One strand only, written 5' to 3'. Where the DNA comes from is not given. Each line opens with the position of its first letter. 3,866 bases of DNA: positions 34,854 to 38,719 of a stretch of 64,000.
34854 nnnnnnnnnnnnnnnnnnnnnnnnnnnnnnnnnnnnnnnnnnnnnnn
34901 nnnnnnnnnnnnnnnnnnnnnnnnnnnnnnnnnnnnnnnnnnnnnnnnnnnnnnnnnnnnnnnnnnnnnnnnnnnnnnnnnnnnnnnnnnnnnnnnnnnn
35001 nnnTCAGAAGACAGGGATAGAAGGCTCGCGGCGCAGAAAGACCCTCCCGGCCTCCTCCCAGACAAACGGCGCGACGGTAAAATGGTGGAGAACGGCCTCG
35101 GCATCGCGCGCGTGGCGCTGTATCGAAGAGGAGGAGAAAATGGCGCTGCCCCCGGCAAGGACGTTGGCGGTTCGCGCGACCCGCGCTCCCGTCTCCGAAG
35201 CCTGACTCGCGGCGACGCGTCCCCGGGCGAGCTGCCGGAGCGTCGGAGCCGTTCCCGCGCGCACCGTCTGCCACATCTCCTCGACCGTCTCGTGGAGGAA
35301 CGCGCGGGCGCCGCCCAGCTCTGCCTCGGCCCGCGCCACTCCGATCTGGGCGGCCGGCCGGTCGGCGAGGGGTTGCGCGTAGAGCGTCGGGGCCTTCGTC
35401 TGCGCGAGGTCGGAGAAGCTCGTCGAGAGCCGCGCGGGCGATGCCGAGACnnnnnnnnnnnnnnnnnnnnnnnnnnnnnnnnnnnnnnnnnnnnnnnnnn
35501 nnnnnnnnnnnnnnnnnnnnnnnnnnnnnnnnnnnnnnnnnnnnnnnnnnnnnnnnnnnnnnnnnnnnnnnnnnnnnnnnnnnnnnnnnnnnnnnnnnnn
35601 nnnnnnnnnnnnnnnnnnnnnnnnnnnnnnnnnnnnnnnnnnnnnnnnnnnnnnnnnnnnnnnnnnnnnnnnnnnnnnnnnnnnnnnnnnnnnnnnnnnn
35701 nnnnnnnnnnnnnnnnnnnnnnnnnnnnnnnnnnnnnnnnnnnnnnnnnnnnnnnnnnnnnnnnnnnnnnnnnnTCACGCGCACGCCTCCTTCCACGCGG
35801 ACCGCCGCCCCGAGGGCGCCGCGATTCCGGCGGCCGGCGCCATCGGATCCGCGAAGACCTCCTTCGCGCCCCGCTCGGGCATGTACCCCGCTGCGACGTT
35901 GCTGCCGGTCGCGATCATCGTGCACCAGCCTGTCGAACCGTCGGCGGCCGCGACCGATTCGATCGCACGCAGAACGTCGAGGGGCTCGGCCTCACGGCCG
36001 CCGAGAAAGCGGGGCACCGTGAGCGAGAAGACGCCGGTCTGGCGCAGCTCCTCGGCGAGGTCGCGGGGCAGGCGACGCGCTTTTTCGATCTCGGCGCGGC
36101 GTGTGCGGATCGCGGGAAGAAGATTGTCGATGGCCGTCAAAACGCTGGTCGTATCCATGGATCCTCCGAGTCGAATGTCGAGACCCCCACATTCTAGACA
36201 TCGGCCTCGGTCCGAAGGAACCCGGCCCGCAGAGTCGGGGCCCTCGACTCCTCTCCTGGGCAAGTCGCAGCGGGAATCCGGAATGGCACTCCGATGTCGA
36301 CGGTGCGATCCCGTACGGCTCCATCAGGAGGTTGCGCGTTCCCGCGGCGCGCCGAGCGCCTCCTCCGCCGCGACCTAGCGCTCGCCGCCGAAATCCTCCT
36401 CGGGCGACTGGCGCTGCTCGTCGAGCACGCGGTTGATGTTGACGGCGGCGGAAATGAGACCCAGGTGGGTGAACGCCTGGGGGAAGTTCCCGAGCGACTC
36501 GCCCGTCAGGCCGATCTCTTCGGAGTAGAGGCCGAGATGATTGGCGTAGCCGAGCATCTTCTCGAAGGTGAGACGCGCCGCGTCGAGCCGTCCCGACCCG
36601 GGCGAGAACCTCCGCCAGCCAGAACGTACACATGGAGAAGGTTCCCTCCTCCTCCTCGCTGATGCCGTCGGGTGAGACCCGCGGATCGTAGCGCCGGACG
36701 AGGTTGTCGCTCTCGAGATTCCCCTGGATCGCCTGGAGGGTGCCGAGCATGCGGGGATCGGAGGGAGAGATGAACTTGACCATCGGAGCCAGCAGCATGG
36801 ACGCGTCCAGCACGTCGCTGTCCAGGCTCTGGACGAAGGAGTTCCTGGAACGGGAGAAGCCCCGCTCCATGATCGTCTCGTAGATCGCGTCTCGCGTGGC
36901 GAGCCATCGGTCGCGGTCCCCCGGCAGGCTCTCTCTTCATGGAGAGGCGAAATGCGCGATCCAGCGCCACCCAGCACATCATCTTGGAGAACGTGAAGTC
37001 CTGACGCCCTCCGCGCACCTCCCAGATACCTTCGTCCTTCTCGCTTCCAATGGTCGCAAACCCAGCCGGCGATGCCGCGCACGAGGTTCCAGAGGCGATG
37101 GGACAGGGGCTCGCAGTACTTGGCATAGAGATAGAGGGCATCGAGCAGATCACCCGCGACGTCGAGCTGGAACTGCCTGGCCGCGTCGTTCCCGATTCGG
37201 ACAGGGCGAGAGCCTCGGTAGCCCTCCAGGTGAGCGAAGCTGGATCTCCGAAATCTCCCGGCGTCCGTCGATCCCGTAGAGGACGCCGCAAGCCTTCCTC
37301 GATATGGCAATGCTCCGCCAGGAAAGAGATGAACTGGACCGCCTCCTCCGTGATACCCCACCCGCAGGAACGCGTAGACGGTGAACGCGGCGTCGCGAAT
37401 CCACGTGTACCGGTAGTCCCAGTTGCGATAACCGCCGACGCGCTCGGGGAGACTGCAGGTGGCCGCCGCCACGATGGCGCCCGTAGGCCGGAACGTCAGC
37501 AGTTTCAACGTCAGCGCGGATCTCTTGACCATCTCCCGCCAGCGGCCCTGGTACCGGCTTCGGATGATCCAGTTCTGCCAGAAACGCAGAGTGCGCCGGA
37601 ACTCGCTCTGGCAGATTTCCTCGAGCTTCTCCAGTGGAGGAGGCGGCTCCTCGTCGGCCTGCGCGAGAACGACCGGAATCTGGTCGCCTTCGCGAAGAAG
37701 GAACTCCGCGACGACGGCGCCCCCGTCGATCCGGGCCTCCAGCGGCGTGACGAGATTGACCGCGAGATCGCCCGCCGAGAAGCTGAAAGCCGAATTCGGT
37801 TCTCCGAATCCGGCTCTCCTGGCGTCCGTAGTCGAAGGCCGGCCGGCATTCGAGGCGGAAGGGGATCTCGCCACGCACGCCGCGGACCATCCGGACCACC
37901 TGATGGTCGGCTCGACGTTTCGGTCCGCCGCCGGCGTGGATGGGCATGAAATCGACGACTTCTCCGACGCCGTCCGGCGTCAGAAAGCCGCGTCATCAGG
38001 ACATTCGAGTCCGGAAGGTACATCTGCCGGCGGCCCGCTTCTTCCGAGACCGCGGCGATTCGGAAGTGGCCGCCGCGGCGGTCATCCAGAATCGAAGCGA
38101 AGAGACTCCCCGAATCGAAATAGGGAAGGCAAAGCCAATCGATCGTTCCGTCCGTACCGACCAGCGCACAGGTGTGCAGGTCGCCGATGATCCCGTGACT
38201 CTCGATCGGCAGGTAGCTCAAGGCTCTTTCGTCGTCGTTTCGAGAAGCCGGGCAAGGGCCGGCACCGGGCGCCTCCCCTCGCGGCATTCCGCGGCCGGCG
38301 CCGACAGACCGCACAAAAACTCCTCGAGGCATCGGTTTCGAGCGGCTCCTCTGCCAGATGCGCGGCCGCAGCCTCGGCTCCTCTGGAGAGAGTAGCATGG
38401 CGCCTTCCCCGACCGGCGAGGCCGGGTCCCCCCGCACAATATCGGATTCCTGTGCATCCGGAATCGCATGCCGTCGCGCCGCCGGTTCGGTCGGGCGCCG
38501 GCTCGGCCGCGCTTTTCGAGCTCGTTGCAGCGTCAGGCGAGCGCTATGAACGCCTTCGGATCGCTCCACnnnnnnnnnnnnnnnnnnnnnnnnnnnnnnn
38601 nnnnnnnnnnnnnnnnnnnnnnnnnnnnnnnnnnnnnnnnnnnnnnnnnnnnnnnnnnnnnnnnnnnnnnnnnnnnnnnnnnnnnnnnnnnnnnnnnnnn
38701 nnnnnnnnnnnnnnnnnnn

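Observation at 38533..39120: Duplicated Rieske iron-sulfur genes: an orphan copy 13 kb from the operon copy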

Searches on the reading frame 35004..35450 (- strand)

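Call 26: search_protein_families(library=pfam, proteins=[window:35004-35450:-], max_evalue=0.01)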
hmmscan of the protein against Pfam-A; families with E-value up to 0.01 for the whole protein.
window:35004-35450:- (148 aa): 2 families
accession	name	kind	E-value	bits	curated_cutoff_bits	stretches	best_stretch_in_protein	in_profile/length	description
PF08028.16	Acyl-CoA_dh_2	-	3.2e-21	76.5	22.7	1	12-126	18-132/134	Acyl-CoA dehydrogenase, C-terminal domain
PF00441.29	Acyl-CoA_dh_1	-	0.0001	22.9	22.4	1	20-119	39-130/150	Acyl-CoA dehydrogenase, C-terminal domain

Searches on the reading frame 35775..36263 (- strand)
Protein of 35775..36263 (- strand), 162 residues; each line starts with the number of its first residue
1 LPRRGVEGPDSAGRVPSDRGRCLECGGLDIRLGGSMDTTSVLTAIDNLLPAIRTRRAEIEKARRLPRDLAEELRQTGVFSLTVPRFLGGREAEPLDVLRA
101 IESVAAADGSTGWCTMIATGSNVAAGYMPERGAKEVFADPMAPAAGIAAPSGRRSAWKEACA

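Call 26: search_protein_families(library=pfam, proteins=[window:35775-36263:-], max_evalue=0.01)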
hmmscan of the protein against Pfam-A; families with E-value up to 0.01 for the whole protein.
window:35775-36263:- (162 aa): 1 family
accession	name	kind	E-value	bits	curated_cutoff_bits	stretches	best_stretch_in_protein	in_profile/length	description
PF02771.21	Acyl-CoA_dh_N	-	9.3e-08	32.9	22.9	1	53-126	20-91/113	Acyl-CoA dehydrogenase, N-terminal domain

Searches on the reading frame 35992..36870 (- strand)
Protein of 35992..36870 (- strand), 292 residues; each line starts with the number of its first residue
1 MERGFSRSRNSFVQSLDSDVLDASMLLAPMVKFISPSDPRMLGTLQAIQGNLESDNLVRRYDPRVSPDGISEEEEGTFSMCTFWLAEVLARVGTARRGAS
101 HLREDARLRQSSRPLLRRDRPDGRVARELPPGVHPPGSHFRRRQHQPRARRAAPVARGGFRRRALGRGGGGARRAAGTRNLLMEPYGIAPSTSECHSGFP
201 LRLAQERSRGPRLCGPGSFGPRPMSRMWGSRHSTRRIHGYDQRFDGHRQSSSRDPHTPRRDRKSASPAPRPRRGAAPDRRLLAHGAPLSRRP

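Call 26: search_protein_families(library=pfam, proteins=[window:35992-36870:-], max_evalue=0.01)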
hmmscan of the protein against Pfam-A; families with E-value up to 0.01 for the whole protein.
window:35992-36870:- (292 aa): 1 family
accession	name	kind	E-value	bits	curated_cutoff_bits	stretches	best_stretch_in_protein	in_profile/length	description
PF00723.27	Glyco_hydro_15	-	3.4e-13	49.7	22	1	1-99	220-339/427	Glycosyl hydrolases family 15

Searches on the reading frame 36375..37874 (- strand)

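Call 26: search_protein_families(library=pfam, proteins=[window:36375-37874:-], max_evalue=0.01)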
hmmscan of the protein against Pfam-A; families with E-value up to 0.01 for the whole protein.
window:36375-37874:- (499 aa): 1 family
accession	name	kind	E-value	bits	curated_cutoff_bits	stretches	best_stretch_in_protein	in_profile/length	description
PF00723.27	Glyco_hydro_15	-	1.5e-32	113.5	22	2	112-279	3-166/427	Glycosyl hydrolases family 15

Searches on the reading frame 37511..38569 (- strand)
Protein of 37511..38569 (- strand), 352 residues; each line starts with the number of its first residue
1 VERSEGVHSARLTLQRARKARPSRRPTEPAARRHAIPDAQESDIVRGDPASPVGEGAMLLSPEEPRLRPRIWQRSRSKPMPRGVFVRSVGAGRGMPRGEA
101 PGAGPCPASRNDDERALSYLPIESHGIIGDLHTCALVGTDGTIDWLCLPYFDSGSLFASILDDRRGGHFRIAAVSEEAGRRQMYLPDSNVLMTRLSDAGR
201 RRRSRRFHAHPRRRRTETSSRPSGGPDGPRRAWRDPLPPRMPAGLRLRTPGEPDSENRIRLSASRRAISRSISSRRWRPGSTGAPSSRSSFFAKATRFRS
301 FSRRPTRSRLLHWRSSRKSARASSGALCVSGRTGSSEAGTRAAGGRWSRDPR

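Call 26: search_protein_families(library=pfam, proteins=[window:37511-38569:-], max_evalue=0.01)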
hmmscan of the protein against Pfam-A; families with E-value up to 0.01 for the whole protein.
window:37511-38569:- (352 aa): 1 family
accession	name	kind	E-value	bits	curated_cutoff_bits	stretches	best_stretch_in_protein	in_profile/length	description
PF19291.4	TREH_N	-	1e-13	51.5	23.1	1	120-197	13-90/211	Trehalase-like, N-terminal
